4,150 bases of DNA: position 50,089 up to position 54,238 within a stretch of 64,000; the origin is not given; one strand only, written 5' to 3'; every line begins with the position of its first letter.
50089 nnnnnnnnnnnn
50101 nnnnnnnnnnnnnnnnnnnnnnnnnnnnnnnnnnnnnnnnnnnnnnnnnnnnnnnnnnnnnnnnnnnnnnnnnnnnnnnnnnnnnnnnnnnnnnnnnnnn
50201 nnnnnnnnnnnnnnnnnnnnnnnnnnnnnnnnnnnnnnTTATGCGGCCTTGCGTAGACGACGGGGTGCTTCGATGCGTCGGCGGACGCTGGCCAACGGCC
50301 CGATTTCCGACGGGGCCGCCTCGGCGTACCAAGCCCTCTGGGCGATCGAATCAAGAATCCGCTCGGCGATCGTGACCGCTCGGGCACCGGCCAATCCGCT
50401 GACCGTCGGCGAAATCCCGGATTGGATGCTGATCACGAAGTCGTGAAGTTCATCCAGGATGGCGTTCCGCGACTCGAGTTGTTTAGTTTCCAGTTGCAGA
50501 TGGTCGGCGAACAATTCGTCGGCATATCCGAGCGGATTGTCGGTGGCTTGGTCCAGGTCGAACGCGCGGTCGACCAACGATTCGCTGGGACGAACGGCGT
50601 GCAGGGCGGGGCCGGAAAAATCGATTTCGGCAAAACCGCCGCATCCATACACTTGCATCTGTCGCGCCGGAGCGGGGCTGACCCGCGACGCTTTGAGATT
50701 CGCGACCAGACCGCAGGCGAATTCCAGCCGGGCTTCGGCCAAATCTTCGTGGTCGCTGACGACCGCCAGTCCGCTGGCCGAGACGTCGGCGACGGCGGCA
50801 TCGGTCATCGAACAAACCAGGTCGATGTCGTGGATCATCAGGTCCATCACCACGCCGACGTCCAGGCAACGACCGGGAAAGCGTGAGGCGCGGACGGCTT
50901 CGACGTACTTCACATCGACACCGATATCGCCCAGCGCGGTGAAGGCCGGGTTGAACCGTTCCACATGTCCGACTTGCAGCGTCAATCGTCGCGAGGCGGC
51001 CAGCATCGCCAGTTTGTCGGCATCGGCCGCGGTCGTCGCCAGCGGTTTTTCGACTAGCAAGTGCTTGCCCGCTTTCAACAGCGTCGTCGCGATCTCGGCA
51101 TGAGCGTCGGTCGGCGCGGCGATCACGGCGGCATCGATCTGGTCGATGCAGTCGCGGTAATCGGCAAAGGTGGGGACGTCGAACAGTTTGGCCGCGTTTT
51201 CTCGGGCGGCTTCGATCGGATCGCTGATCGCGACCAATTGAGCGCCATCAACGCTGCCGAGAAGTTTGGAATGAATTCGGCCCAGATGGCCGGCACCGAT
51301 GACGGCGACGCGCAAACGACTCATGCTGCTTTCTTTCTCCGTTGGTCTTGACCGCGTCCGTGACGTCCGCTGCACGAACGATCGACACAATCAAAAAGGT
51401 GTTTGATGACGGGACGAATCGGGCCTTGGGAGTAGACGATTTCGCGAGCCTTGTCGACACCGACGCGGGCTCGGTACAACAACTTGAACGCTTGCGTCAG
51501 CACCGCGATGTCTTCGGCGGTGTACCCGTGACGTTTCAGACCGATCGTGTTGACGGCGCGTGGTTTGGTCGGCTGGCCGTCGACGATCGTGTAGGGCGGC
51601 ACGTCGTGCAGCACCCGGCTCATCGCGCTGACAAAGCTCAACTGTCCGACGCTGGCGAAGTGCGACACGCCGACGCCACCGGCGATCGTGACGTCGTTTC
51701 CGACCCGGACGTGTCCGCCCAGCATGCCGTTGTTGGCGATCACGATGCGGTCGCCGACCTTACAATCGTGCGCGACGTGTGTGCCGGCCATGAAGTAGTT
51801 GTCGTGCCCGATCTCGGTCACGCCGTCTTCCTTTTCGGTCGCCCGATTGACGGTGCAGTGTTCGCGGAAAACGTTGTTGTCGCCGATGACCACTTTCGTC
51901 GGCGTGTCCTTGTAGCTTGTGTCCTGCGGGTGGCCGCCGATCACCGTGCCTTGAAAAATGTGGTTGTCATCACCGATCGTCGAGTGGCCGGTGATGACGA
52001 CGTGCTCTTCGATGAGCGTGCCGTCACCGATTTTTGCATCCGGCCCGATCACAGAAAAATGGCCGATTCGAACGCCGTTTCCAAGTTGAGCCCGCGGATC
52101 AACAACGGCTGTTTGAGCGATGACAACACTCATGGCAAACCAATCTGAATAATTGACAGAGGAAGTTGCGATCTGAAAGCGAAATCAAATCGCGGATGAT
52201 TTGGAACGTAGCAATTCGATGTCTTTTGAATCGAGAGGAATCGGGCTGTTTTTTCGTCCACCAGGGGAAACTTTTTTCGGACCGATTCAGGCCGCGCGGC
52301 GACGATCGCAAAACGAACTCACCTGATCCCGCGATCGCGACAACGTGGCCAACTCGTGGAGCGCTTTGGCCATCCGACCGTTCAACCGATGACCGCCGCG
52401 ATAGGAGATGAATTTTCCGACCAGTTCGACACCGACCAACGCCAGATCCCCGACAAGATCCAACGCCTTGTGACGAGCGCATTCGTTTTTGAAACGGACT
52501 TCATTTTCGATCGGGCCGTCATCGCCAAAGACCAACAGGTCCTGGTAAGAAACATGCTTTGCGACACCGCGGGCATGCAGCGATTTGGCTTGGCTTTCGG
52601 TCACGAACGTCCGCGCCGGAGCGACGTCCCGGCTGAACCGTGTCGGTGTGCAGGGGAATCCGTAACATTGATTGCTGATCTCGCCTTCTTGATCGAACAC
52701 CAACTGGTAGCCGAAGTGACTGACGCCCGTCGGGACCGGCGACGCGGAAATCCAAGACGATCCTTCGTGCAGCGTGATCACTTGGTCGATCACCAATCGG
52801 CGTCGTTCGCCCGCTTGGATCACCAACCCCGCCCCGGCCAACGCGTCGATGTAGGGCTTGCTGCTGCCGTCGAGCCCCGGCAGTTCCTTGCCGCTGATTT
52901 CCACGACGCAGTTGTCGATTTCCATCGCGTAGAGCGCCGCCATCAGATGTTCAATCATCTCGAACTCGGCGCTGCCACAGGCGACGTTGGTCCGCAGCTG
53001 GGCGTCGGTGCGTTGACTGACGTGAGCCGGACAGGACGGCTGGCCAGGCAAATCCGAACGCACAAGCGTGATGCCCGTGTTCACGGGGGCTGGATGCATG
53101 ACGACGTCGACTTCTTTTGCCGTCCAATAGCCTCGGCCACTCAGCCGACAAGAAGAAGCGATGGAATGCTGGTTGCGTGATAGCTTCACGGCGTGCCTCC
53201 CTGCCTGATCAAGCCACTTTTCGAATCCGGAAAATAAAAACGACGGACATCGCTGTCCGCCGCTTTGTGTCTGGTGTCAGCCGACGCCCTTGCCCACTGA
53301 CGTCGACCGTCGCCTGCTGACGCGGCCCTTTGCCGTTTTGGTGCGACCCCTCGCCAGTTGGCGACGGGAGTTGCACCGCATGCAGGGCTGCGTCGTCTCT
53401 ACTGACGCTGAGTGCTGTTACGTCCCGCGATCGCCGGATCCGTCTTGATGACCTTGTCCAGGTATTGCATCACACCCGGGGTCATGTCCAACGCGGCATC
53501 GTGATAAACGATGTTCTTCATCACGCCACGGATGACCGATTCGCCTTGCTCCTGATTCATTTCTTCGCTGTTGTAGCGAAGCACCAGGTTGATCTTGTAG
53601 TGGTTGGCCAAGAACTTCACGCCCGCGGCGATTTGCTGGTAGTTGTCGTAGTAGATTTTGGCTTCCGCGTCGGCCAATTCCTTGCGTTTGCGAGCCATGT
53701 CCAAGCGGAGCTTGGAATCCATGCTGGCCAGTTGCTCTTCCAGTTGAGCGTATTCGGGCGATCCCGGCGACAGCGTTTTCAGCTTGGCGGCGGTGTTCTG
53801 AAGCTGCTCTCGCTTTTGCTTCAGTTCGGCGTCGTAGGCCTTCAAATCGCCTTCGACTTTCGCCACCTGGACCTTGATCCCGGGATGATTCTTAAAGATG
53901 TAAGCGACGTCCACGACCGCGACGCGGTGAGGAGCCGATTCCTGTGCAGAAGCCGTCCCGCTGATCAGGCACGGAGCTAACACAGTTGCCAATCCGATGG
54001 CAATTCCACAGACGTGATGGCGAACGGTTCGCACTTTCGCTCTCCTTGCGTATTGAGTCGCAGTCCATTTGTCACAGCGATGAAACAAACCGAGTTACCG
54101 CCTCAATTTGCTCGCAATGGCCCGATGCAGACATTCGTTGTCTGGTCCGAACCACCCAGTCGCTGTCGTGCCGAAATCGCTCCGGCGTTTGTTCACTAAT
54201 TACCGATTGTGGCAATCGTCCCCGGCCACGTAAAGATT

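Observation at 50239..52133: lpxA translationally coupled to a Gfo/Idh/MocA oxidoreductase: GnnA-like arrangement suggesting GlcN3N-type lipid A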

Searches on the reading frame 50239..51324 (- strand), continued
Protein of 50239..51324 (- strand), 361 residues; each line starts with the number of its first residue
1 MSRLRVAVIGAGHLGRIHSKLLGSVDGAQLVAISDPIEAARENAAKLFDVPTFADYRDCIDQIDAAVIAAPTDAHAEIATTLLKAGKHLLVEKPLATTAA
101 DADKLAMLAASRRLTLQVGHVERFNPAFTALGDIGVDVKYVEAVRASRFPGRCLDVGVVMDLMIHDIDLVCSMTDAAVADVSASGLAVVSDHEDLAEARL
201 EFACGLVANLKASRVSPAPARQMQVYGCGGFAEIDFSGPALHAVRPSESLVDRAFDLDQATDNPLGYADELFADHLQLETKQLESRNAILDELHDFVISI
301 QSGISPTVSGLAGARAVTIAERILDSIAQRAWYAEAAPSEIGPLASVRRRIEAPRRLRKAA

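Call 79: predict_structure(alignment_id=A2)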
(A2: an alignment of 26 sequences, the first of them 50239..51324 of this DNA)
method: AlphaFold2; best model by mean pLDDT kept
length: 361 residues; sequences in the alignment: 26
mean_pLDDT: 81.7   pTM: 0.79
mean pLDDT of the five models: 81.7, 74.9, 69.1, 64.9, 49.7
residues with pLDDT >= 90: 187; 70-90: 83; 50-70: 60; < 50: 31
segments of 3 or more residues with pLDDT < 50: 152-154, 185-192, 345-361
pLDDT, mean of each block of 10 residues (from residue 1): 90 93 94 96 93 97 96 93 98 92 97 96 89 88 77 55 87 93 58 69 93 69 89 87 80 60 63 74 90 96 95 94 79 52 45 33 31
secondary structure, 60 per line:
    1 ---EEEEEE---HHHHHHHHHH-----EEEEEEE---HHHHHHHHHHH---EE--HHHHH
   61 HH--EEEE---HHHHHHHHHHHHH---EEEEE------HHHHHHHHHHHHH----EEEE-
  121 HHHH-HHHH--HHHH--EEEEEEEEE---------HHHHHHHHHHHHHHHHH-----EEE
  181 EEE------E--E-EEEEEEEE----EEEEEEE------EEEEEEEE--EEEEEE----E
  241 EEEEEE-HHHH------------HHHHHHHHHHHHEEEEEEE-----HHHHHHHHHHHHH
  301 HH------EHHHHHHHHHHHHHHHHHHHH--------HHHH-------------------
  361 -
elements in order: E4-9 H13-22 E28-34 H38-48 H56-62 E65-68 H72-84 E88-92 H99-111 E116-119 H121-124 H126-129 H132-135 E138-146 H156-172 E178-183 E195-202 E207-213 E220-227 E230-235 E240-246 H248-251 H264-275 E276-282 H288-302 H310-329 H338-341

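Call 81: fold_search(model_id=the predicted structure, library=pdb)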
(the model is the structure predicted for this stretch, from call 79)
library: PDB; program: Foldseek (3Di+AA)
matches with E <= 10: 1732; with E <= 0.001: 583
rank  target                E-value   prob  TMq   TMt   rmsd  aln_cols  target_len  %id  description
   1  7bvj_A                3.3e-30  1.00  0.77  0.88   4.0       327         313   32  UDP-N-acetylglucosamine 3-dehydrogenase GnnA from Acidithiobacillus ferrooxidans (P21) (released 2020-12-02)
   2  7bvj_D                3.7e-29  1.00  0.76  0.90   2.7       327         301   32  UDP-N-acetylglucosamine 3-dehydrogenase GnnA from Acidithiobacillus ferrooxidans (P21) (released 2020-12-02)
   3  7bvj_C                3.7e-29  1.00  0.77  0.90   2.7       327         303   32  UDP-N-acetylglucosamine 3-dehydrogenase GnnA from Acidithiobacillus ferrooxidans (P21) (released 2020-12-02)
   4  7bvj_B                3.4e-28  1.00  0.76  0.91   2.7       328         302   32  UDP-N-acetylglucosamine 3-dehydrogenase GnnA from Acidithiobacillus ferrooxidans (P21) (released 2020-12-02)
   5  7bvk_A                2.7e-27  1.00  0.76  0.90   2.7       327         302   32  UDP-N-acetylglucosamine 3-dehydrogenase GnnA from Acidithiobacillus ferrooxidans (P212121) (released 2020-12-02)
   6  8tdi_B                8.8e-23  1.00  0.75  0.71   4.0       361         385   18  Structure of P2B11 Glucuronide-3-dehydrogenase (released 2024-06-12)
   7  8tdi_G                9.3e-23  1.00  0.76  0.71   3.6       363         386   18  Structure of P2B11 Glucuronide-3-dehydrogenase (released 2024-06-12)
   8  3ezy_A                1.4e-22  1.00  0.70  0.75   9.1       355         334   22  Crystal structure of probable dehydrogenase TM_0414 from Thermotoga maritima (released 2009-01-13)
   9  3cea_C                1.4e-22  1.00  0.66  0.70   9.7       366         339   24  Crystal structure of myo-inositol 2-dehydrogenase (NP_786804.1) from Lactobacillus plantarum at 2.40 A resolution (released 2008-03-11)
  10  3cea_A                2.1e-22  1.00  0.67  0.71   9.7       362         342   23  Crystal structure of myo-inositol 2-dehydrogenase (NP_786804.1) from Lactobacillus plantarum at 2.40 A resolution (released 2008-03-11)
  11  3m2t_B                2.2e-22  1.00  0.74  0.77   5.2       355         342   19  The crystal structure of dehydrogenase from Chromobacterium violaceum (released 2010-04-07)
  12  4mkz                  2.2e-22  1.00  0.68  0.73   8.1       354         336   22  Crystal Structure of apo scyllo-inositol dehydrogenase from Lactobacillus casei at 77K (released 2015-03-04)
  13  3ezy_B                3.0e-22  1.00  0.70  0.76   9.0       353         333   24  Crystal structure of probable dehydrogenase TM_0414 from Thermotoga maritima (released 2009-01-13)
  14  4mkx                  3.0e-22  1.00  0.68  0.72   9.5       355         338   20  Crystal Structure of apo scyllo-inositol dehydrogenase from Lactobacillus casei (released 2015-03-04)
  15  3m2t_A                4.3e-22  1.00  0.73  0.77   5.4       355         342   18  The crystal structure of dehydrogenase from Chromobacterium violaceum (released 2010-04-07)
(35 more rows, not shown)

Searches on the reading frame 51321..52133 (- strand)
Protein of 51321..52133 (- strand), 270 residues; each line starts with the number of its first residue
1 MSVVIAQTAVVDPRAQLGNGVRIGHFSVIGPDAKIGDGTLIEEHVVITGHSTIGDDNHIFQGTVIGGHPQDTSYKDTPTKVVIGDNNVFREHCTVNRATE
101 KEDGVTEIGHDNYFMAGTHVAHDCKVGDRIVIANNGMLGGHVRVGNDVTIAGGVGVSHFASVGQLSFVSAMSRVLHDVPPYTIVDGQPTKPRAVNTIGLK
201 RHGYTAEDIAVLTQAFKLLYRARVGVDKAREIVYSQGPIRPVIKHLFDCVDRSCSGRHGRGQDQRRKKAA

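Call 6: search_protein_families(library=ncbifam, proteins=[window:51321-52133:-], max_evalue=0.00001)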
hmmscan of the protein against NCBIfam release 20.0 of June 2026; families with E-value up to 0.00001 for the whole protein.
window:51321-52133:- (270 aa): 21 families
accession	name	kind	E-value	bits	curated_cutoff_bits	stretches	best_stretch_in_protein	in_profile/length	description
NF003657.0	PRK05289.1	equivalog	1.1e-93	313.1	226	1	3-254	4-255/264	acyl-ACP--UDP-N-acetylglucosamine O-acyltransferase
TIGR01852.1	lipid_A_lpxA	equivalog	2.9e-83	279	231.05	1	5-253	1-249/254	acyl-ACP--UDP-N-acetylglucosamine O-acyltransferase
TIGR01853.1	lipid_A_lpxD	equivalog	1.3e-23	83.5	242.5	1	2-191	110-304/325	UDP-3-O-(3-hydroxymyristoyl)glucosamine N-acyltransferase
TIGR03570.1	NeuD_NnaD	subfamily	1.5e-23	83.4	160.8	2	80-190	99-202/202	NeuD/PglB/VioB family sugar acetyltransferase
NF002060.0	PRK00892.1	subfamily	4.6e-23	81.9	207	1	2-192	119-315/345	UDP-3-O-(3-hydroxymyristoyl)glucosamine N-acyltransferase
TIGR03532.1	DapD_Ac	equivalog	3.8e-11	43.1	231.75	1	7-96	91-182/231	2,3,4,5-tetrahydropyridine-2,6-dicarboxylate N-acetyltransferase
NF041874.1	EPS_EpsC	equivalog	2e-10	40.6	150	1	107-192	69-164/168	serine O-acetyltransferase EpsC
NF000311.1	Vat_ABCDEFH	equivalog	7.8e-10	38.7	300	0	138-190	107-159/201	Vat family streptogramin A O-acetyltransferase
TIGR03308.1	phn_thr-fam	hypoth_equivalog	8.5e-09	35.5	201.65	0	141-190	108-157/204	phosphonate metabolim protein, transferase hexapeptide repeat family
NF033468.1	stregram_VatI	exception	2.2e-08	34.2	415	0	138-190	109-161/208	streptogramin A O-acetyltransferase Vat(I)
NF000101.1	stregram_VatA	exception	8.7e-08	32.1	450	0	82-190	61-167/219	streptogramin A O-acetyltransferase Vat(A)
NF000111.1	stregram_VatD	exception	2.8e-07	30.5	400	0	96-189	78-161/209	streptogramin A O-acetyltransferase Vat(D)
NF000020.1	stregram_VatE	exception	3.1e-07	30.2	450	0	138-189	112-163/214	streptogramin A O-acetyltransferase Vat(E)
NF000097.1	stregram_VatC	exception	3.9e-07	30.2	425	0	133-190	116-167/212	streptogramin A O-acetyltransferase Vat(C)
NF000504.1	stregram_VatH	exception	5.2e-07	29.8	475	0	128-190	110-166/216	streptogramin A O-acetyltransferase Vat(H)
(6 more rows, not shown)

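Call 7: search_protein_families(library=pfam, proteins=[window:51321-52133:-], max_evalue=0.001)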
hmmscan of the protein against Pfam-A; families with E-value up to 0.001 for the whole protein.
window:51321-52133:- (270 aa): 4 families
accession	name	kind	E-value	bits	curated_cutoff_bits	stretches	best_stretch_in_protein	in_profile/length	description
PF00132.30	Hexapep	-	4.2e-23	80.5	27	2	15-49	2-36/36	Bacterial transferase hexapeptide (six repeats)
PF13720.11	Acetyltransf_11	-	2.7e-19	69.8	24.5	1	177-253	1-77/82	Udp N-acetylglucosamine O-acyltransferase; Domain 2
PF25084.1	LbH_EIF2B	-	2.7e-07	31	54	0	5-61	18-72/105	EIF2B subunit epsilon LbH domain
PF25087.1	GMPPB_C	-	2.5e-05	24.4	39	0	10-48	6-38/110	GMPPB C-terminal domain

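Call 9: search_solved_structures(query=window:51321-52133:-, max_evalue=1e-10)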
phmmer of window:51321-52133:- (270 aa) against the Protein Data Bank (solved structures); distinct sequences matched with E-value up to 1e-10: 18.
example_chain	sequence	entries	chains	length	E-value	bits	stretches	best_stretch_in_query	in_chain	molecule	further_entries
6oss_A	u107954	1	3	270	7.9e-62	212.3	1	2-234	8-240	Acyl-[acyl-carrier-protein]--UDP-N-acetylglucosamine O-acyltransferase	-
4eqy_A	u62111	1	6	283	4.3e-58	200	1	6-253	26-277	Acyl-[acyl-carrier-protein]--UDP-N-acetylglucosamine O-acyltransferase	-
1lxa_A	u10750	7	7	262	5.5e-58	199.7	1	3-256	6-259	UDP N-ACETYLGLUCOSAMINE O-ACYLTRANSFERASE | Acyl-[acyl-carrier-protein]--UDP-N-acetylglucosamine O-acyltransferase | UDP-N-acetylglucosamine acyltransferase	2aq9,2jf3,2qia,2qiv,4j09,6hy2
2jf2_A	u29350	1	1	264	5.6e-58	199.6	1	3-256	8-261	ACYL-[ACYL-CARRIER-PROTEIN]--UDP-N-ACETYLGLUCOSAMINE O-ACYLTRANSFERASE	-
7okc_A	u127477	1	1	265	5.7e-58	199.6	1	3-256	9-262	Acyl-[acyl-carrier-protein]--UDP-N-acetylglucosamine O-acyltransferase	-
6p9p_A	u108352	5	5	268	1.1e-57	198.6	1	4-256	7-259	Acyl-[acyl-carrier-protein]--UDP-N-acetylglucosamine O-acyltransferase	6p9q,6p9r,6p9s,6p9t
3hsq_A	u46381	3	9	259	1.5e-55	191.6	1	5-248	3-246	Acyl-[acyl-carrier-protein]--UDP-N-acetylglucosamine O-acyltransferase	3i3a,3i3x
4e6u_A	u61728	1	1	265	3.9e-54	187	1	5-253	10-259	Acyl-[acyl-carrier-protein]--UDP-N-acetylglucosamine O-acyltransferase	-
4e6t_A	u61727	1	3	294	5.5e-54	186.5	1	5-253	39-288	Acyl-[acyl-carrier-protein]--UDP-N-acetylglucosamine O-acyltransferase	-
5jxx_A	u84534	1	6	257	2.5e-50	174.5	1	5-255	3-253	Acyl-[acyl-carrier-protein]--UDP-N-acetylglucosamine O-acyltransferase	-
7oj6_A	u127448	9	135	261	1.5e-48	168.7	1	5-230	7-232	Acyl-[acyl-carrier-protein]-UDP-N-acetylglucosamine O-acyltransferase | Acyl-[acyl-carrier-protein]--UDP-N-acetylglucosamine O-acyltransferase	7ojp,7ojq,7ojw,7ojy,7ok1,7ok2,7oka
5dem_A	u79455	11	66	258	1.5e-48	168.7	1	5-231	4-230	Acyl-[acyl-carrier-protein]--UDP-N-acetylglucosamine O-acyltransferase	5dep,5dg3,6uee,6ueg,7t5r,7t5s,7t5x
5f42_A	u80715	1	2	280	3.4e-48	167.5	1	7-253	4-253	Acyl-[acyl-carrier-protein]--UDP-N-acetylglucosamine O-acyltransferase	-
3r0s_A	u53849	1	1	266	5.9e-46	160.2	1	6-235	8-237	Acyl-[acyl-carrier-protein]--UDP-N-acetylglucosamine O-acyltransferase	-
1j2z_A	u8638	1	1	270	4e-44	154.2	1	5-256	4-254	Acyl-[acyl-carrier-protein]--UDP-N-acetylglucosamine O-acyltransferase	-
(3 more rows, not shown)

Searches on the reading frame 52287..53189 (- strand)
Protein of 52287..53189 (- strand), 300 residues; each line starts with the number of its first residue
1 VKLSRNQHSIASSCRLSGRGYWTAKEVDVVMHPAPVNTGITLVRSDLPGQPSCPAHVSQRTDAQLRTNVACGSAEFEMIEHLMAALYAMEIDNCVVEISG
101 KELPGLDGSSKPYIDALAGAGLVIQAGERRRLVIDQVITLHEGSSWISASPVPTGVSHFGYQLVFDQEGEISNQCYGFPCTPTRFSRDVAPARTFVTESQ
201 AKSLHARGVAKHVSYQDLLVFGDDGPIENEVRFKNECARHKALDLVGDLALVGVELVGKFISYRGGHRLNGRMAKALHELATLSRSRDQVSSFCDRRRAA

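Call 6: search_protein_families(library=ncbifam, proteins=[window:52287-53189:-], max_evalue=0.00001)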
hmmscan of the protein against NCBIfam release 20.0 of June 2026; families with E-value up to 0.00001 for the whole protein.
window:52287-53189:- (300 aa): 3 families
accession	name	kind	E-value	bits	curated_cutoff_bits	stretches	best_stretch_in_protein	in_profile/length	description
NF009667.0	PRK13188.1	equivalog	2.3e-60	204.6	465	2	5-222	3-218/464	bifunctional UDP-3-O-[3-hydroxymyristoyl] N-acetylglucosamine deacetylase/3-hydroxyacyl-ACP dehydratase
TIGR00325.1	lpxC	equivalog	5.5e-55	186.8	187.25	1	7-278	3-272/297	UDP-3-O-acyl-N-acetylglucosamine deacetylase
NF009666.0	PRK13187.1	equivalog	7.8e-33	113.9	423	1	5-278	9-291/305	UDP-3-O-acyl N-acetylglycosamine deacetylase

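Call 7: search_protein_families(library=pfam, proteins=[window:52287-53189:-], max_evalue=0.001)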
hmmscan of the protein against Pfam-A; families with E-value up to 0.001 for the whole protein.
window:52287-53189:- (300 aa): 1 family
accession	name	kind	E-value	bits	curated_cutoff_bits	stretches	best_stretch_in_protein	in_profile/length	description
PF03331.19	LpxC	-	2.3e-78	263.9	27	1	7-278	1-267/268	UDP-3-O-acyl N-acetylglycosamine deacetylase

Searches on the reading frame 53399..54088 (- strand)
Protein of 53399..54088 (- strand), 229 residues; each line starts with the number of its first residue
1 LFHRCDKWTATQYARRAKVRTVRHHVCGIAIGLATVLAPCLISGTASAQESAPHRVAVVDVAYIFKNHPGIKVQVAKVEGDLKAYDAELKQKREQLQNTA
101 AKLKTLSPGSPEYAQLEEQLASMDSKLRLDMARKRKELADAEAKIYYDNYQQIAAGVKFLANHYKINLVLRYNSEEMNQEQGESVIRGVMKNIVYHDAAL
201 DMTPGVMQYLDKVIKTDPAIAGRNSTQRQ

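Call 6: search_protein_families(library=ncbifam, proteins=[window:53399-54088:-], max_evalue=0.00001)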
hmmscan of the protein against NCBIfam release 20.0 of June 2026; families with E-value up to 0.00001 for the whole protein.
window:53399-54088:- (229 aa): 0 families

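Call 7: search_protein_families(library=pfam, proteins=[window:53399-54088:-], max_evalue=0.001)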
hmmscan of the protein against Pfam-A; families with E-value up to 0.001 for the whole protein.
window:53399-54088:- (229 aa): 1 family
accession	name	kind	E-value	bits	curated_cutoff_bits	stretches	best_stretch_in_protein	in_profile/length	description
PF03938.19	OmpH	-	6.6e-15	56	32.4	1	55-210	1-141/141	Outer membrane protein (OmpH-like)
